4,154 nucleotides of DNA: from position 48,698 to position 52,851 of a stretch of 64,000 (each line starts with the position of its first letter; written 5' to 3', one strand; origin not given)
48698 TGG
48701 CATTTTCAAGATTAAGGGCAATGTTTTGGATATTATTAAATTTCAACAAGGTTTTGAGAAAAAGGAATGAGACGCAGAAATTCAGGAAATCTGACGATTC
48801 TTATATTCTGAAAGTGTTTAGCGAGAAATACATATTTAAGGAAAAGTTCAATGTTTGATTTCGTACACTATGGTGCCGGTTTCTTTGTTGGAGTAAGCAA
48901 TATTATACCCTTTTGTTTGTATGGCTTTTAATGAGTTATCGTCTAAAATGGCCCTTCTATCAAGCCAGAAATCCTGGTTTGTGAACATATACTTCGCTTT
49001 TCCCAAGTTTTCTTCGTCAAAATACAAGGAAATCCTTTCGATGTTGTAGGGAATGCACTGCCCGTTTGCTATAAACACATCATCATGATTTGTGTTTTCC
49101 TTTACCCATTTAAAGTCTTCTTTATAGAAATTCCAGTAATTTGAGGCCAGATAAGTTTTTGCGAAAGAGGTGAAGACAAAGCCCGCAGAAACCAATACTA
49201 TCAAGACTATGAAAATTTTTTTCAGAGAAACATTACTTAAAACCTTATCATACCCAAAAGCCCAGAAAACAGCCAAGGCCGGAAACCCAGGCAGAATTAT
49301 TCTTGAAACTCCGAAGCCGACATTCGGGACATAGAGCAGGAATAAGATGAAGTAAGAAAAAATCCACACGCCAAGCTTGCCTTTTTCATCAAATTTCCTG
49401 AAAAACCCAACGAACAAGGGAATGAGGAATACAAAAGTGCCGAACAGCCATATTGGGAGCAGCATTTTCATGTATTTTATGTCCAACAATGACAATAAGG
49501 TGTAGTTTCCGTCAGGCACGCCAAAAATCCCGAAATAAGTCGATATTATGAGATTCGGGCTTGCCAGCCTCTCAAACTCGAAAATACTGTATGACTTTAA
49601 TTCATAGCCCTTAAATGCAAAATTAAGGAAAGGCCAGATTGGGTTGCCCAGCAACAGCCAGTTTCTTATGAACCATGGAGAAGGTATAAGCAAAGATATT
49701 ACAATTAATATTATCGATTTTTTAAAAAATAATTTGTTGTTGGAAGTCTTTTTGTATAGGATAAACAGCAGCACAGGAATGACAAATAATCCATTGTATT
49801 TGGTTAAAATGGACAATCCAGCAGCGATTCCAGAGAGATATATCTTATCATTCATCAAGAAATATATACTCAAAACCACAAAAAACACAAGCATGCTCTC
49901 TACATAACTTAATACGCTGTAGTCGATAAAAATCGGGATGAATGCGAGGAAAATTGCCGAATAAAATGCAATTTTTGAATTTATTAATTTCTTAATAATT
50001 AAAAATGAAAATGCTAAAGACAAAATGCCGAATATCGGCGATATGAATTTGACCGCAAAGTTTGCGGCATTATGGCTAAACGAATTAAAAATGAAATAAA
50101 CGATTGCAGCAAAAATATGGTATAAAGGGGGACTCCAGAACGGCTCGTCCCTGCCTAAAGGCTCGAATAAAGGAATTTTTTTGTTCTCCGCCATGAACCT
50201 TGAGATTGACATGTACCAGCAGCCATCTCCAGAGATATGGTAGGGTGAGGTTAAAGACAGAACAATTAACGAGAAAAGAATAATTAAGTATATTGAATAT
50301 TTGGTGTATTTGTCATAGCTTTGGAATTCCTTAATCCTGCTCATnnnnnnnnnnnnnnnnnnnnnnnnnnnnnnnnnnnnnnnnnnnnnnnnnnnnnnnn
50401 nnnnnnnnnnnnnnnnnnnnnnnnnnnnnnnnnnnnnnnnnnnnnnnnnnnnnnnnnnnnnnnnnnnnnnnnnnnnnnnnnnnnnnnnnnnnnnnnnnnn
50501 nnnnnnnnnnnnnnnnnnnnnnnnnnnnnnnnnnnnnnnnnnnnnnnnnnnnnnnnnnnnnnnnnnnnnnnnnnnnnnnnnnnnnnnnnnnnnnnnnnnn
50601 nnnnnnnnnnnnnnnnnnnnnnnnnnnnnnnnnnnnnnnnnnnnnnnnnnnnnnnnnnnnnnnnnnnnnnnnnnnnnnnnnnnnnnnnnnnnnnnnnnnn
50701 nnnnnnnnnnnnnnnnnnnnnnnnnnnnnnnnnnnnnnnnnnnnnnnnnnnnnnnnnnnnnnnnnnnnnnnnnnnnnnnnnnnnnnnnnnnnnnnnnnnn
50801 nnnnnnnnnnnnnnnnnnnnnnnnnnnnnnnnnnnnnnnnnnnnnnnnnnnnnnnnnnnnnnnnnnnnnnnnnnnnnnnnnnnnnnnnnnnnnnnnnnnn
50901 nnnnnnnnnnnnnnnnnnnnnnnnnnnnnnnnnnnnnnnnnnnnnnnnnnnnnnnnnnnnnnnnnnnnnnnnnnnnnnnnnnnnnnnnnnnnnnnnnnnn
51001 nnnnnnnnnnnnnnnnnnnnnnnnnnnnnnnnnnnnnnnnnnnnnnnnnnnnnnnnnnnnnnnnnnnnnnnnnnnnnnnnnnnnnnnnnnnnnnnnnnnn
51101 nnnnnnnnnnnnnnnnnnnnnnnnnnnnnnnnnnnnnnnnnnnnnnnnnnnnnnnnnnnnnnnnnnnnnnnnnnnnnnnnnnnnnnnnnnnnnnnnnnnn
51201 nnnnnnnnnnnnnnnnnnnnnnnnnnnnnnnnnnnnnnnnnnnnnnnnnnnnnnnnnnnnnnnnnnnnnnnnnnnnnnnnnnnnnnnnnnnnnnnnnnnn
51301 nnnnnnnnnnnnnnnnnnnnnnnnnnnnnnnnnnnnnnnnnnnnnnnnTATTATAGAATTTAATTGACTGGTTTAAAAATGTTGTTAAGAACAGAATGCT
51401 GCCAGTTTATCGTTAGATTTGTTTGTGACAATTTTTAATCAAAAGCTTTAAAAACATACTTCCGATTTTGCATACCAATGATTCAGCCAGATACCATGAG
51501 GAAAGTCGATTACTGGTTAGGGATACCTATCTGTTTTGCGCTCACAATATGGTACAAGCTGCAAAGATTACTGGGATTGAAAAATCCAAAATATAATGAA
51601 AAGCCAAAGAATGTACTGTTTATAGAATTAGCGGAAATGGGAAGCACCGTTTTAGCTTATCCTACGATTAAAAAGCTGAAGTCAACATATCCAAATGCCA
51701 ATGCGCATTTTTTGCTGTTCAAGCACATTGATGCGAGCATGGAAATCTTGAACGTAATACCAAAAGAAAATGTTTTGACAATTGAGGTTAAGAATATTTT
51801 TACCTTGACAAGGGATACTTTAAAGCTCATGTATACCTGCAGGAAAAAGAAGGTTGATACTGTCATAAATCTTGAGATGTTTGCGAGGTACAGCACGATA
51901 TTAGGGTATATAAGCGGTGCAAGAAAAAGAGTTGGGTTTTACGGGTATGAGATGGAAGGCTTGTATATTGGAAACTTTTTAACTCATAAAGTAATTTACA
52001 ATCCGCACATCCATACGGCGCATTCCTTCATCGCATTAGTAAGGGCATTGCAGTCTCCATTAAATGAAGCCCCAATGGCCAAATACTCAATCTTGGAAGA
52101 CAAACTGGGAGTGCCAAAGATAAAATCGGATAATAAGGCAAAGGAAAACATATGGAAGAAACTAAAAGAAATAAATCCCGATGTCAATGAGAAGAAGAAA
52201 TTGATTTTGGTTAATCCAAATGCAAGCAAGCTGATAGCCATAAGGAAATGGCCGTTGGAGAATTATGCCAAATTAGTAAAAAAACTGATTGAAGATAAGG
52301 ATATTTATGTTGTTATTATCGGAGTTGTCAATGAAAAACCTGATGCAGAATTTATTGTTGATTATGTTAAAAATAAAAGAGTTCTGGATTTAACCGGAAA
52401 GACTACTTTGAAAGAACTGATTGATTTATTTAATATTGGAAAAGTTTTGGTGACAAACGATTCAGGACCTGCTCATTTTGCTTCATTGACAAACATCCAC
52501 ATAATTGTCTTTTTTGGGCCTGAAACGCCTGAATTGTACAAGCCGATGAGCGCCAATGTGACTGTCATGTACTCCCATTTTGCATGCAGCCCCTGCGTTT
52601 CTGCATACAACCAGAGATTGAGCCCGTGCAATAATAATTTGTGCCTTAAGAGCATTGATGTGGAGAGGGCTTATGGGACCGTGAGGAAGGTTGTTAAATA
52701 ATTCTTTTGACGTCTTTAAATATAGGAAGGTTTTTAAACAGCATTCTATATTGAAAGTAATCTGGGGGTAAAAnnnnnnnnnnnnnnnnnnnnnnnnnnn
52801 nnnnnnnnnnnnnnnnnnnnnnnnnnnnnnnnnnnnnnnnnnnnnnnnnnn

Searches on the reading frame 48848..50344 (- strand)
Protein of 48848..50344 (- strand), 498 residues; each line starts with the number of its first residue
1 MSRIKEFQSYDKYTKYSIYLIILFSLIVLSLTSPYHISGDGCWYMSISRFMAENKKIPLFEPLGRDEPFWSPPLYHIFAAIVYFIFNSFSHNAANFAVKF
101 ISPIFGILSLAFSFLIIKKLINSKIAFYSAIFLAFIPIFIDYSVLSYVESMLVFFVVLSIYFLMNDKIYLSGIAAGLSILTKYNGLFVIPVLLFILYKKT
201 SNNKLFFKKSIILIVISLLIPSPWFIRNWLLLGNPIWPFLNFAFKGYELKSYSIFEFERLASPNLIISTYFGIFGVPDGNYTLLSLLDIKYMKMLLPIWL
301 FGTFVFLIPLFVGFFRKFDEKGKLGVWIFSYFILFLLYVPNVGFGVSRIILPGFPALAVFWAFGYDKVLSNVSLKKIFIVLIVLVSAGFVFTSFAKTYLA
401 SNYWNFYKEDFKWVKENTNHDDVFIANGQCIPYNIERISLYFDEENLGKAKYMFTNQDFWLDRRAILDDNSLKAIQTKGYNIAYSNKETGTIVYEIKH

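Call 50: search_protein_families(library=pfam, proteins=[window:48848-50344:-], max_evalue=0.001)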
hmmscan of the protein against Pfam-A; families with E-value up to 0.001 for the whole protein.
window:48848-50344:- (498 aa): 2 families
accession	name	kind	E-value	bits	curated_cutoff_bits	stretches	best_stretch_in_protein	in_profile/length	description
PF13231.12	PMT_2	-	1.8e-12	48.2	26.1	1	72-225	3-158/160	Dolichyl-phosphate-mannose-protein mannosyltransferase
PF02366.24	PMT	-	3.4e-07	30.5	22.7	1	88-222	75-230/245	Dolichyl-phosphate-mannose-protein mannosyltransferase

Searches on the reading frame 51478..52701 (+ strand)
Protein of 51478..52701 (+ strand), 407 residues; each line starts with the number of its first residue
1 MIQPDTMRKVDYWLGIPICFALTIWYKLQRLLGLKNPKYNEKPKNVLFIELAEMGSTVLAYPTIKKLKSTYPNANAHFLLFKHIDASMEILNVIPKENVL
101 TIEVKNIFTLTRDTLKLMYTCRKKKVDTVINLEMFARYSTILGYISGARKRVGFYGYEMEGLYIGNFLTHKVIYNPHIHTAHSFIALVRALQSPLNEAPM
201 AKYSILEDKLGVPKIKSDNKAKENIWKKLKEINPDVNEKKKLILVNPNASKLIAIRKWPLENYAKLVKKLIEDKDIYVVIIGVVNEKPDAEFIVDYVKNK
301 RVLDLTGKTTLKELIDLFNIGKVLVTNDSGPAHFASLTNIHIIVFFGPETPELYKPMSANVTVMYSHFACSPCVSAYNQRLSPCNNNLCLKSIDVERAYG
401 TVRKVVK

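Call 4: search_protein_families(library=pfam, proteins=[window:51478-52701:+], max_evalue=0.01)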
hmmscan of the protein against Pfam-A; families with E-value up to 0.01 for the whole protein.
window:51478-52701:+ (407 aa): 1 family
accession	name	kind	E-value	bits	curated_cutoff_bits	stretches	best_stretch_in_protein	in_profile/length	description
PF01075.23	Glyco_transf_9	-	2.6e-24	86.3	22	1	117-376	4-239/247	Glycosyltransferase family 9 (heptosyltransferase)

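Call 5: search_protein_families(library=ncbifam, proteins=[window:51478-52701:+], max_evalue=0.01)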
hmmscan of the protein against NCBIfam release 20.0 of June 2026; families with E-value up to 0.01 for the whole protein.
window:51478-52701:+ (407 aa): 7 families
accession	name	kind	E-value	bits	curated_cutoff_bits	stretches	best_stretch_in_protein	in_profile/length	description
TIGR02195.1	heptsyl_trn_II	equivalog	5.6e-31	107.9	134.6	1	46-405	2-337/339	lipopolysaccharide heptosyltransferase II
TIGR02201.1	heptsyl_trn_III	equivalog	2.2e-19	69.7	170.2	1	46-366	2-306/344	putative lipopolysaccharide heptosyltransferase III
NF007742.0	PRK10422.1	equivalog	1.8e-16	59.9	467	1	41-365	3-307/352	lipopolysaccharide core heptosyltransferase RfaQ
NF008162.0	PRK10916.1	equivalog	2.2e-16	60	569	1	50-364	7-305/348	ADP-heptose--LPS heptosyltransferase RfaF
TIGR02193.1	heptsyl_trn_I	equivalog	3.3e-09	36.4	185.3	1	46-362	2-297/320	lipopolysaccharide heptosyltransferase I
NF010457.0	PRK13883.1-4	subfamily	0.0011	19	160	0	49-84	26-61/137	conjugal transfer protein TrbH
NF008204.0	PRK10964.1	equivalog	0.0034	16.5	437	1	256-360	192-293/322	lipopolysaccharide heptosyltransferase RfaC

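Call 43: search_solved_structures(query=window:51478-52701:+, max_evalue=0.001, show_alignments=2)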
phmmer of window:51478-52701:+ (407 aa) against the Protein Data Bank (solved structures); distinct sequences matched with E-value up to 0.001: 2.
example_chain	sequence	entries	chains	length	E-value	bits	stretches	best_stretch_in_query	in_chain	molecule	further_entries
1psw_A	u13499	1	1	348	3.6e-10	42.6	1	254-363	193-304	ADP-HEPTOSE LPS HEPTOSYLTRANSFERASE II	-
3tov_A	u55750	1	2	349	3.1e-09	39.6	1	243-364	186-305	Glycosyl transferase family 9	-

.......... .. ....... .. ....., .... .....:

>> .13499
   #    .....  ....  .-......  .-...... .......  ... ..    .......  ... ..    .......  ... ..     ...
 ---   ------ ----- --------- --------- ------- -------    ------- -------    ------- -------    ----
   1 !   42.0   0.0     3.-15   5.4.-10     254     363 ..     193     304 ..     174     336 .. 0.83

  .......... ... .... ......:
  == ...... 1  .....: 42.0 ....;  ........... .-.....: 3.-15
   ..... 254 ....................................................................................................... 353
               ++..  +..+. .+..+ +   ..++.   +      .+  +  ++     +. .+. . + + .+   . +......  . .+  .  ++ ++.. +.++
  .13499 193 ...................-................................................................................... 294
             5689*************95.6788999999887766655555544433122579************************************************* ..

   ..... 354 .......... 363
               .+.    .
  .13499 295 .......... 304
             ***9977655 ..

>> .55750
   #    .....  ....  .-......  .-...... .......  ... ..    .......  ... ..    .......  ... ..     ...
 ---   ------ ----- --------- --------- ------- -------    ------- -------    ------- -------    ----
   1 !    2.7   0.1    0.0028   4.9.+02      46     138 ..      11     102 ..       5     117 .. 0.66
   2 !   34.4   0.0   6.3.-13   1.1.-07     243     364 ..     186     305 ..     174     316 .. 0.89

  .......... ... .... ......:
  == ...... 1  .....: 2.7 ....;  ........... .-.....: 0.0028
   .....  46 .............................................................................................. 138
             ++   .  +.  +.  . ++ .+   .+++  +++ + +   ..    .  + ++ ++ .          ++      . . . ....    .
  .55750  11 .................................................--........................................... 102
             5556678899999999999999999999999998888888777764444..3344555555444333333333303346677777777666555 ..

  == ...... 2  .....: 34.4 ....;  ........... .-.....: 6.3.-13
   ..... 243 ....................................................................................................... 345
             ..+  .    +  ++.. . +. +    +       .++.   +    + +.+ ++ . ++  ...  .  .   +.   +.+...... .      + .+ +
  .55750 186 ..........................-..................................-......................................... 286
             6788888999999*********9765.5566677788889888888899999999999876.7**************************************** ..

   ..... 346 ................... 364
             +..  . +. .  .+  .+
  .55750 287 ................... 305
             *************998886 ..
